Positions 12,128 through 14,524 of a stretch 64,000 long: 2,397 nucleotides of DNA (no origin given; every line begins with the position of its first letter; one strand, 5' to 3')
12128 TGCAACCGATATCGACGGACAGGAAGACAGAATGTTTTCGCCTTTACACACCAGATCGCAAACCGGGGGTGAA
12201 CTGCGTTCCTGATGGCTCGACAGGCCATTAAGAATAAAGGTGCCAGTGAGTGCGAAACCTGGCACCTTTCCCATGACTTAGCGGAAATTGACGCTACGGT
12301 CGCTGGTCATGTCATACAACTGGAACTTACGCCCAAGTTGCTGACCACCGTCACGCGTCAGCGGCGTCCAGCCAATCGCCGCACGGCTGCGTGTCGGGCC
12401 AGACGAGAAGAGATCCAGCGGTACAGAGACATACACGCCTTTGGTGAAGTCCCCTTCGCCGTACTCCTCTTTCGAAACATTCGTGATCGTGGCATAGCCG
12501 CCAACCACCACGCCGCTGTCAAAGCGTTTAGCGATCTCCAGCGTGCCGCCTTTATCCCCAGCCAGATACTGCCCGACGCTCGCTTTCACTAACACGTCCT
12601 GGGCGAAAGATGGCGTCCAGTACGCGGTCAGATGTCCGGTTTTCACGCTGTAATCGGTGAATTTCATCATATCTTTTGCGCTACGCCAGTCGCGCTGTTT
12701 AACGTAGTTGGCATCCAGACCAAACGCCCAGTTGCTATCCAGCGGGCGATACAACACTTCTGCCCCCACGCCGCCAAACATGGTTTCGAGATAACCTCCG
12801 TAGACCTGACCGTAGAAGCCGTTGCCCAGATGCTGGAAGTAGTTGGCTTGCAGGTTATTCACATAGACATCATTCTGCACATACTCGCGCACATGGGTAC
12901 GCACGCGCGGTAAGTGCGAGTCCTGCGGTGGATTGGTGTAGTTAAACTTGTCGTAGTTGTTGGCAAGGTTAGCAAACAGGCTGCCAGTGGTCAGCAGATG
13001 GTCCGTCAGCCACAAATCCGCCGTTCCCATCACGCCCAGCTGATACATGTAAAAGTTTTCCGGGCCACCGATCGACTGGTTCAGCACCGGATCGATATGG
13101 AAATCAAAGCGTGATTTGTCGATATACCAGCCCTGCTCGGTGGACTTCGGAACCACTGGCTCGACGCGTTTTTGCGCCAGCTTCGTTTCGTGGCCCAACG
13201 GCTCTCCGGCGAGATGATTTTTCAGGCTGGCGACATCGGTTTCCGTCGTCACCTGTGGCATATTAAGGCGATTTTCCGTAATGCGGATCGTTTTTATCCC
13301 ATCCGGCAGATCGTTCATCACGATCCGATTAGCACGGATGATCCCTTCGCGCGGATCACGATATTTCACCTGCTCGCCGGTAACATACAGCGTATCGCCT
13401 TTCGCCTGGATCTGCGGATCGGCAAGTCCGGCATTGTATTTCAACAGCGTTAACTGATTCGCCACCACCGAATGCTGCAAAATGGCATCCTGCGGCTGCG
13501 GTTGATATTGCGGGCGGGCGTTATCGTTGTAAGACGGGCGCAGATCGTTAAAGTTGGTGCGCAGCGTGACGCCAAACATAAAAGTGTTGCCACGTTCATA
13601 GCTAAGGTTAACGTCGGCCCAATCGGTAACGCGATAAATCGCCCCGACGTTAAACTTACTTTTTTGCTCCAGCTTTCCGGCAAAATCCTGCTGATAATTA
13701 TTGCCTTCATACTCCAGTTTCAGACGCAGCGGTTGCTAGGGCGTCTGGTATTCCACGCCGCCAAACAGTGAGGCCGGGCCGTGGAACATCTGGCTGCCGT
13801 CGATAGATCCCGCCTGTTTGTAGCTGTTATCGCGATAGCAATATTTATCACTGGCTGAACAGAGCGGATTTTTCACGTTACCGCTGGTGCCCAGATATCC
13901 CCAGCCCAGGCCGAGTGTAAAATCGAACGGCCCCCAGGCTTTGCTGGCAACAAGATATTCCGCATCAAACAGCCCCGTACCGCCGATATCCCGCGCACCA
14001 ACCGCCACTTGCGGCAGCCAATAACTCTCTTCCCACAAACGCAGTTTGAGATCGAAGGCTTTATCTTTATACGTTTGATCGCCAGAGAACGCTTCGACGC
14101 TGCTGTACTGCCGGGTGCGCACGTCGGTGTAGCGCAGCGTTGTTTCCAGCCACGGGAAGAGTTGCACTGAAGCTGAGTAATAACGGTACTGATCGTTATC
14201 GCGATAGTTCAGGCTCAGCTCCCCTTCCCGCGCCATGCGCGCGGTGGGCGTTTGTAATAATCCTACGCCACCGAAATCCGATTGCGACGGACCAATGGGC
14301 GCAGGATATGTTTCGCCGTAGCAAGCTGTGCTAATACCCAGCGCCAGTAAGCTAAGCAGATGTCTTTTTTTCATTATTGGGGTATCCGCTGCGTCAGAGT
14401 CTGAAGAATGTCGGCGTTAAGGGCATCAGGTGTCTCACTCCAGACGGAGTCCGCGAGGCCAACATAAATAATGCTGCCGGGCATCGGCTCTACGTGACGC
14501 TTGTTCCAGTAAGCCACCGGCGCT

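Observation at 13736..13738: Single in-frame TAG splits yjbH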

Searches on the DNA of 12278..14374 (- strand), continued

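Call 16: search_dna_similar(query=window:13707-13767:-, collection=ecoli_genomes, mode=near, max_rows=60, rows=spread)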
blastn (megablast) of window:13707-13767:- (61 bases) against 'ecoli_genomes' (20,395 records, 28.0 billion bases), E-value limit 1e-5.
Records with a match: 5312; places in all: 5312; records where one place covers at least 80% of the query: 5312.
Genomes with a match: 5312 of 5426; with a place that covers at least 80% of the query: 5312. Places per genome that has any: lowest 1, median 1, highest 1. On chromosomes: 5311 places; on plasmids: 1.
Best place of each record, by identity: >=99% 53; 95-99% 5259.
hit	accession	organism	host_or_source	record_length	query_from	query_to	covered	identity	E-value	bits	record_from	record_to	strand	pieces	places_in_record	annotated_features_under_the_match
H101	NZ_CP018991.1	Escherichia coli strain Ecol_AZ146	Homo sapiens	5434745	1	61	100%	100.0%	5e-23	113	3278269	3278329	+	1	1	yjbH: YjbH domain-containing protein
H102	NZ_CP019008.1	Escherichia coli strain Ecol_AZ159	Homo sapiens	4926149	1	61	100%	98.4%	2e-21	108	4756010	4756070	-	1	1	yjbH: YjbH domain-containing protein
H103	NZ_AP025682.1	Escherichia coli strain Rb-50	Homo sapiens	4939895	1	61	100%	98.4%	2e-21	108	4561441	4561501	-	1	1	yjbH: YjbH domain-containing protein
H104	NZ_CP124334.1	Escherichia coli strain AVS0786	wastewater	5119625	1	61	100%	98.4%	2e-21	108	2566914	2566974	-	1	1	yjbH: YjbH domain-containing protein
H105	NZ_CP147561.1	Escherichia coli strain GN04133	Homo sapiens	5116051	1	61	100%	98.4%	2e-21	108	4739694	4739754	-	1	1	yjbH: YjbH domain-containing protein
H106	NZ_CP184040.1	Escherichia coli strain 1438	Homo sapiens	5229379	1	61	100%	98.4%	2e-21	108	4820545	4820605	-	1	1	yjbH: YjbH domain-containing protein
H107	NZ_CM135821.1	Escherichia coli strain FXCREC048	Homo sapiens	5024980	1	61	100%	98.4%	2e-21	108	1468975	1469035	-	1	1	yjbH: YjbH domain-containing protein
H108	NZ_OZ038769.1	Escherichia coli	-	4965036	1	61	100%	98.4%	2e-21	108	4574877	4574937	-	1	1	yjbH: YjbH domain-containing protein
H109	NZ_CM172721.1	Escherichia coli strain FCI23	Homo sapiens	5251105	1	61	100%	98.4%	2e-21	108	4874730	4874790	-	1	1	yjbH: YjbH domain-containing protein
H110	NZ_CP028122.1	Escherichia coli O43 str. RM10042 strain RM10042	Bos taurus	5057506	1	61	100%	96.7%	1e-19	102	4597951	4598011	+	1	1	yjbH: YjbH domain-containing protein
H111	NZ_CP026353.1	Escherichia coli strain 4A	not applicable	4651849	1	61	100%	96.7%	1e-19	102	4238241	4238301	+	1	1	yjbH: YjbH domain-containing protein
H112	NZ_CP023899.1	Escherichia coli strain FDAARGOS_433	Homo sapiens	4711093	1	61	100%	96.7%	1e-19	102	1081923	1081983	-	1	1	yjbH: YjbH domain-containing protein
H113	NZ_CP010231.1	Escherichia coli strain S30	not applicable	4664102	1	61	100%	96.7%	1e-19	102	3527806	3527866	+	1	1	yjbH: YjbH domain-containing protein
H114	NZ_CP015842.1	Escherichia coli O157:H7 strain FRIK2533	water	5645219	1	61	100%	96.7%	1e-19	102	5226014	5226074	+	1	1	yjbH: YjbH domain-containing protein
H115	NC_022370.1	Escherichia coli PMV-1 strain PMV-1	-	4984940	1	61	100%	96.7%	1e-19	102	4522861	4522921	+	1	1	yjbH: YjbH domain-containing protein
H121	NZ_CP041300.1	Escherichia coli O1:H42 strain CLSC36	Homo sapiens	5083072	1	61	100%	96.7%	1e-19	102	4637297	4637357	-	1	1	yjbH: YjbH domain-containing protein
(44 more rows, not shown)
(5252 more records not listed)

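Call 18: search_dna_similar(query=window:13707-13767:-, collection=ecoli_genomes, mode=near, max_rows=56, rows=best)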
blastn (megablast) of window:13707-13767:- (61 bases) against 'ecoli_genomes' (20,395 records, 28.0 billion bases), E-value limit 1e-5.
Records with a match: 5312; places in all: 5312; records where one place covers at least 80% of the query: 5312.
Genomes with a match: 5312 of 5426; with a place that covers at least 80% of the query: 5312. Places per genome that has any: lowest 1, median 1, highest 1. On chromosomes: 5311 places; on plasmids: 1.
Best place of each record, by identity: >=99% 53; 95-99% 5259.
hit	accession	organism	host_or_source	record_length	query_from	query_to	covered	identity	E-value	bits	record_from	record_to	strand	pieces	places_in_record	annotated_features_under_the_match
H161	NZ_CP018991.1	Escherichia coli strain Ecol_AZ146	Homo sapiens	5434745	1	61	100%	100.0%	5e-23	113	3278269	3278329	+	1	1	yjbH: YjbH domain-containing protein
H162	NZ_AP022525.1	Escherichia coli strain THO-003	Homo sapiens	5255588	1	61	100%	100.0%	5e-23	113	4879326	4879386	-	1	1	yjbH: YjbH domain-containing protein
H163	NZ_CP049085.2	Escherichia coli strain p4A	Homo sapiens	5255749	1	61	100%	100.0%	5e-23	113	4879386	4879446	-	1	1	yjbH: YjbH domain-containing protein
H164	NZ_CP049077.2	Escherichia coli strain p11A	Homo sapiens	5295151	1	61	100%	100.0%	5e-23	113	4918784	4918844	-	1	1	yjbH: YjbH domain-containing protein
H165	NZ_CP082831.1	Escherichia coli strain SCAID WND1-2021 (1/128)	Homo sapiens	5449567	1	61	100%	100.0%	5e-23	113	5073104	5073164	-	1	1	yjbH: YjbH domain-containing protein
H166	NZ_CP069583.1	Escherichia coli strain FDAARGOS_1265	Homo sapiens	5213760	1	61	100%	100.0%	5e-23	113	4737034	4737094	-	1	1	yjbH: YjbH domain-containing protein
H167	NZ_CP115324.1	Escherichia coli strain CUVET17-1136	dog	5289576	1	61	100%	100.0%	5e-23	113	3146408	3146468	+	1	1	yjbH: YjbH domain-containing protein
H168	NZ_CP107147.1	Escherichia coli strain R14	human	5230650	1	61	100%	100.0%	5e-23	113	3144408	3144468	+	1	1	yjbH: YjbH domain-containing protein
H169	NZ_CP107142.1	Escherichia coli strain S3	human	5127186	1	61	100%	100.0%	5e-23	113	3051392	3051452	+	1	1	yjbH: YjbH domain-containing protein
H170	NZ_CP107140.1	Escherichia coli strain S4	human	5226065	1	61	100%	100.0%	5e-23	113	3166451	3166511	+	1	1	yjbH: YjbH domain-containing protein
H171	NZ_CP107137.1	Escherichia coli strain S5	human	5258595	1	61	100%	100.0%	5e-23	113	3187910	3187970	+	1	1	yjbH: YjbH domain-containing protein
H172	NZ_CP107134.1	Escherichia coli strain S6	human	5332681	1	61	100%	100.0%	5e-23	113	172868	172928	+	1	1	yjbH: YjbH domain-containing protein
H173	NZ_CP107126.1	Escherichia coli strain S8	human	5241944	1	61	100%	100.0%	5e-23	113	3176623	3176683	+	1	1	yjbH: YjbH domain-containing protein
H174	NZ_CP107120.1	Escherichia coli strain S12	human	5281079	1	61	100%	100.0%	5e-23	113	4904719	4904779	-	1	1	yjbH: YjbH domain-containing protein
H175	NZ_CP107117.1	Escherichia coli strain S13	human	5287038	1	61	100%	100.0%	5e-23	113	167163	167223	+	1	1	yjbH: YjbH domain-containing protein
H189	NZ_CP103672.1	Escherichia coli O25b:H4-ST131 strain 4433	Homo sapiens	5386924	1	61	100%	100.0%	5e-23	113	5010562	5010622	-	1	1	yjbH: YjbH domain-containing protein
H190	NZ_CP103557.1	Escherichia coli O25b:H4-ST131 strain 4993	Homo sapiens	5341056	1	61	100%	100.0%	5e-23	113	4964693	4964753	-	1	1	yjbH: YjbH domain-containing protein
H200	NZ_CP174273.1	Escherichia coli O25b:H4-ST131 strain MB1159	Homo sapiens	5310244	1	61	100%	100.0%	5e-23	113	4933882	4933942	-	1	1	yjbH: YjbH domain-containing protein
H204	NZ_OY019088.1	Escherichia coli O25b:H4-ST131 strain ST131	Homo sapiens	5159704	1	61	100%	100.0%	5e-23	113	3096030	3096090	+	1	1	yjbH: YjbH domain-containing protein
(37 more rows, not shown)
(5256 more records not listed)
